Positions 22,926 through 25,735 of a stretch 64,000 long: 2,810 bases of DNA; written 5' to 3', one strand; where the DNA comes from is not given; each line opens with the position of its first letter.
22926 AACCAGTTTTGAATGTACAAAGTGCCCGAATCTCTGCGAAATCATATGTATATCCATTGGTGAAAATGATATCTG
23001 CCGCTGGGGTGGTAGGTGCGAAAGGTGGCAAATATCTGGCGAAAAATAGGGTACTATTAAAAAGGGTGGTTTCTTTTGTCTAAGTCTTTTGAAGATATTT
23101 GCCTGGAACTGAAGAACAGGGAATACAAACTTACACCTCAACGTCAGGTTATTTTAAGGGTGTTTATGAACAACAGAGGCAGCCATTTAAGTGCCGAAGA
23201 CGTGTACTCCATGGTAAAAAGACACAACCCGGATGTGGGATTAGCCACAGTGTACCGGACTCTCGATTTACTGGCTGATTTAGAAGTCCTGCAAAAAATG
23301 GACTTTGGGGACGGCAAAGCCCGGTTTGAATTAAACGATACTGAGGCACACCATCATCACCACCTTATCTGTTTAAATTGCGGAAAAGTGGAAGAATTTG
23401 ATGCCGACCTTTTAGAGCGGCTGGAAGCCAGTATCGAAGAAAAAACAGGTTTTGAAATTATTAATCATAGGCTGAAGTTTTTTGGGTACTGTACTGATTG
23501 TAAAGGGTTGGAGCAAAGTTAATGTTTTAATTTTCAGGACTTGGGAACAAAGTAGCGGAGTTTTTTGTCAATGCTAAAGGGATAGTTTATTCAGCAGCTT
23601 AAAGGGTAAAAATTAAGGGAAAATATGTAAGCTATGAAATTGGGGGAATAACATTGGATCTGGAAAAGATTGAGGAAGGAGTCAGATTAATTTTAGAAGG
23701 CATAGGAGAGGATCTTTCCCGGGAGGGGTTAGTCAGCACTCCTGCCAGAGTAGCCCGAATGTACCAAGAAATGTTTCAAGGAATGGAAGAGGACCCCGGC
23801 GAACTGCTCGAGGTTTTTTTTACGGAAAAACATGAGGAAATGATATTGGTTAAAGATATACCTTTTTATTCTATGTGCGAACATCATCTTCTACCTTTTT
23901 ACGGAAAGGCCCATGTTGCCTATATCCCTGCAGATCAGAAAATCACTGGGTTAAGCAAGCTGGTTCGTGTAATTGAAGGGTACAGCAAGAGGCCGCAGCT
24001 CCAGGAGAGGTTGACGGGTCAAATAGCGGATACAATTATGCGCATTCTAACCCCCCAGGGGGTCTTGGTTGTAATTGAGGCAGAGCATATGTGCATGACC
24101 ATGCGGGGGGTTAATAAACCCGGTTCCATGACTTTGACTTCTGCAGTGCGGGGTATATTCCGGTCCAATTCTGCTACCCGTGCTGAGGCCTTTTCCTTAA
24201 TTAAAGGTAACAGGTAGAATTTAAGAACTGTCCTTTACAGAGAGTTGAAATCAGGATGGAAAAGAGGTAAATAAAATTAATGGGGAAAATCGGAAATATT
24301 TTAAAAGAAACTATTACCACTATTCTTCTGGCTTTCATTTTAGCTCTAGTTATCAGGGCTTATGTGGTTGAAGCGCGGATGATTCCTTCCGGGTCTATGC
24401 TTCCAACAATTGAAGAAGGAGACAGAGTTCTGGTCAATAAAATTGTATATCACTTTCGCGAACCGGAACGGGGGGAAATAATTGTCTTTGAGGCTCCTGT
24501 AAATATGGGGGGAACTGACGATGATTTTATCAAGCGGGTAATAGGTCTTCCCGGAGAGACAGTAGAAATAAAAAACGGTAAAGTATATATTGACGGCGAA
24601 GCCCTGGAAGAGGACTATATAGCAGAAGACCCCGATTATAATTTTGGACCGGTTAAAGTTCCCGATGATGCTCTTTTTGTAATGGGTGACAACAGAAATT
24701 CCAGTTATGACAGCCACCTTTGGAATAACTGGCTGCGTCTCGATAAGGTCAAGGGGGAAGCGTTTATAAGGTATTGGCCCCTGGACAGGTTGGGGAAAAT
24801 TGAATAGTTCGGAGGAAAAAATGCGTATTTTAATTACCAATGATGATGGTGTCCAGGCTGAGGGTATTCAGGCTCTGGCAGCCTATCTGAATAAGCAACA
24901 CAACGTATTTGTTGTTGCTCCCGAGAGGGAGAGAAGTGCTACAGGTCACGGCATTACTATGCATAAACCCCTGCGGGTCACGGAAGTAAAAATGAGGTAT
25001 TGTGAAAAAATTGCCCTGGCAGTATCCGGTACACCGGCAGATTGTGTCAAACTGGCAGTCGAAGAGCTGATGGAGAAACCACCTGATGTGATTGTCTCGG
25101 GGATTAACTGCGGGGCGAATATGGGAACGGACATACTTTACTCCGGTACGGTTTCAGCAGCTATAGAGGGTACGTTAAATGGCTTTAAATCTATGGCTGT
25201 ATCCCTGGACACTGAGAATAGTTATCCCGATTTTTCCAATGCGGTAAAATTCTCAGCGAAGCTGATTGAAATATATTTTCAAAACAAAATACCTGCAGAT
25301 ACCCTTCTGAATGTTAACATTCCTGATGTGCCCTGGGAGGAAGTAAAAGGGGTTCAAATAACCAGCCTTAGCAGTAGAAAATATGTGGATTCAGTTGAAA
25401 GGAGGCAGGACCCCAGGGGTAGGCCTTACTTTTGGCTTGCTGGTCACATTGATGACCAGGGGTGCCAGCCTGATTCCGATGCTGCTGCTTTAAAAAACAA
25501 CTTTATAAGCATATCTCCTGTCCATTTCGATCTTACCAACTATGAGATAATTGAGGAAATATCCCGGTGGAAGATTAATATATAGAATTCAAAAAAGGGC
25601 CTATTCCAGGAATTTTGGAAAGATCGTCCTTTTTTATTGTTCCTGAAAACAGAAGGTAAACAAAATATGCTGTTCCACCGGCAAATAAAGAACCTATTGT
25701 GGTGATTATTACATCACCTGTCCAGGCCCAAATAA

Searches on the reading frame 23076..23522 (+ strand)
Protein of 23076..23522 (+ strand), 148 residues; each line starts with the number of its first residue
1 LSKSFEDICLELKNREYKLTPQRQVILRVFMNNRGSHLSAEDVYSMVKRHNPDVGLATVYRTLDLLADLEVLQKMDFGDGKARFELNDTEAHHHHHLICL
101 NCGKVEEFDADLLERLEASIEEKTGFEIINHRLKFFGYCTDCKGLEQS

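Call 81: search_protein_families(library=pfam, proteins=[window:23076-23522:+], max_evalue=0.001)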
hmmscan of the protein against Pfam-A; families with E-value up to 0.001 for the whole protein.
window:23076-23522:+ (148 aa): 1 family
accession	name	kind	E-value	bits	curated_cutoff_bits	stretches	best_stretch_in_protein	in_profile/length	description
PF01475.25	FUR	-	8e-42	142.6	23.1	1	16-135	3-120/121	Ferric uptake regulator family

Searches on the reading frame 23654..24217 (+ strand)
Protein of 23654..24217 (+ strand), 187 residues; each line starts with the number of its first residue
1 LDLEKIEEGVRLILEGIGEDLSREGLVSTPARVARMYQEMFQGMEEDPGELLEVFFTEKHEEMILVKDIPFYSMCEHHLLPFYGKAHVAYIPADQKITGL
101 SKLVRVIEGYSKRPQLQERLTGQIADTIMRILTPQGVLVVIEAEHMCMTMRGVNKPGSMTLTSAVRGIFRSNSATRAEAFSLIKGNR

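Call 81: search_protein_families(library=pfam, proteins=[window:23654-24217:+], max_evalue=0.001)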
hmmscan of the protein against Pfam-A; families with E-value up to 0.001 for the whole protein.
window:23654-24217:+ (187 aa): 1 family
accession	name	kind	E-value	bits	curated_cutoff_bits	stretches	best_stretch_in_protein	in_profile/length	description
PF01227.27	GTP_cyclohydroI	-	1.1e-77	260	27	1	6-183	1-178/179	GTP cyclohydrolase I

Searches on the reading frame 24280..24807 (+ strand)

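Call 81: search_protein_families(library=pfam, proteins=[window:24280-24807:+], max_evalue=0.001)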
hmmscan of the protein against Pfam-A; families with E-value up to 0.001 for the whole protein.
window:24280-24807:+ (175 aa): 1 family
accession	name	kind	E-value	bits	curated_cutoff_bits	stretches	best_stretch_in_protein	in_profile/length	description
PF10502.14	Peptidase_S26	-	1.1e-48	165.8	22.9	1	9-166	2-168/168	Signal peptidase, peptidase S26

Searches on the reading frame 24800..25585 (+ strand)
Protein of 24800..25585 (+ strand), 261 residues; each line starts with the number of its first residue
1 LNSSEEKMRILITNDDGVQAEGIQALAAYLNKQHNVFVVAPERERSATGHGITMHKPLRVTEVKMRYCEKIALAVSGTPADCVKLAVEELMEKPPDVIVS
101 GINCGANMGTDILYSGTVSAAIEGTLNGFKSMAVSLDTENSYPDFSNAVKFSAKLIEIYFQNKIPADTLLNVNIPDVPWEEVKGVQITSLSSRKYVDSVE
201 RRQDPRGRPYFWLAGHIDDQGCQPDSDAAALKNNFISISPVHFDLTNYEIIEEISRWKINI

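Call 82: search_protein_families(library=pfam, proteins=[window:24800-25585:+], max_evalue=0.001)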
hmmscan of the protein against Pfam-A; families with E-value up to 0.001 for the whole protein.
window:24800-25585:+ (261 aa): 1 family
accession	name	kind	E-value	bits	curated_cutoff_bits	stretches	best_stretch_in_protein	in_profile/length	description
PF01975.23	SurE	-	5.1e-67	225.8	22.1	1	10-195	1-187/189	Survival protein SurE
